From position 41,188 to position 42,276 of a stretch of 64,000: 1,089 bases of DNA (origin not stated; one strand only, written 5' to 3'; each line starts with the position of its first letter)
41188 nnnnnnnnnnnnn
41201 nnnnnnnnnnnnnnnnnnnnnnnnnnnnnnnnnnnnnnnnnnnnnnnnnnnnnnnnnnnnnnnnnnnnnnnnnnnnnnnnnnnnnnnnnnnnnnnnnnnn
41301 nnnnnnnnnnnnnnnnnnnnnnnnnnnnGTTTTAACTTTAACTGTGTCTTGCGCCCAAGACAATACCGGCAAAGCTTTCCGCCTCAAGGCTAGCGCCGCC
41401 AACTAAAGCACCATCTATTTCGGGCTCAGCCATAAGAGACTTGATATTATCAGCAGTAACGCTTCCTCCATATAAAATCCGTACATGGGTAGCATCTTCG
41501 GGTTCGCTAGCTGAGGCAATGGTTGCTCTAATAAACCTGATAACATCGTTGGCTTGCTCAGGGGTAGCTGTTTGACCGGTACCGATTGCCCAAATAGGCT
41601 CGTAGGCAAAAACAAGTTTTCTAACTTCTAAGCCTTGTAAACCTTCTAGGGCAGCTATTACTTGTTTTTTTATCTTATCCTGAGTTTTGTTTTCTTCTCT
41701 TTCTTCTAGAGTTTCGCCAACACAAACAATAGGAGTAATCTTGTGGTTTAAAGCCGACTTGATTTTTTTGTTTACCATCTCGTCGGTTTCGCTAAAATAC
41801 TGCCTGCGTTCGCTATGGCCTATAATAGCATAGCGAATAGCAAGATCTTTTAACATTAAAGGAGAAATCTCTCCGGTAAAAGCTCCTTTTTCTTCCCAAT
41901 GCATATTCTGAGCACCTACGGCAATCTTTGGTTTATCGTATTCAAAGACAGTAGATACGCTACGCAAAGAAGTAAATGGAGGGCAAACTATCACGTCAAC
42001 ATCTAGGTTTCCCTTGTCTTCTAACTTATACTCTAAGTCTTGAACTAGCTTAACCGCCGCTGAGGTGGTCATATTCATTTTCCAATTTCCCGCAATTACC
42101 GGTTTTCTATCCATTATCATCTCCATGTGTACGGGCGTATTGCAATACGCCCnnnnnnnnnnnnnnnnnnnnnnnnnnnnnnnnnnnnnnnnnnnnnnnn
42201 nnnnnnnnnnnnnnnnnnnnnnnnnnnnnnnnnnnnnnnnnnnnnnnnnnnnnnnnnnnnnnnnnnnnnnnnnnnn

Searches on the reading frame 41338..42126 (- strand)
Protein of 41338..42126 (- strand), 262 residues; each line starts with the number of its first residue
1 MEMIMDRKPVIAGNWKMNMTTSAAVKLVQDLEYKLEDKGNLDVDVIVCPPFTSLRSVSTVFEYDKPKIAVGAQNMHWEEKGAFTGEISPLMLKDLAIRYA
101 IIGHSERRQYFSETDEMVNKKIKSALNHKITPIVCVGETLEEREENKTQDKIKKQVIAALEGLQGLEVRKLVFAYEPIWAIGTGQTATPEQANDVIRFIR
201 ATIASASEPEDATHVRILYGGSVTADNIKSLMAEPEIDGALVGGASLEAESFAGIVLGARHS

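Call 10: search_protein_families(library=pfam, proteins=[window:41338-42126:-], max_evalue=0.001)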
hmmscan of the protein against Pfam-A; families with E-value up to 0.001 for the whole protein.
window:41338-42126:- (262 aa): 1 family
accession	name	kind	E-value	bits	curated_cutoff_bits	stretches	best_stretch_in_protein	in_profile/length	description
PF00121.24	TIM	-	2.5e-98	328.9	20.1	1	9-256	1-242/245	Triosephosphate isomerase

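Call 28: find_encoding_contigs(protein=window:41338-42126:-, flank=2000, max_places=5)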
Protein window:41338-42126:- (262 aa): no gene with exactly this product is on record in the collection.
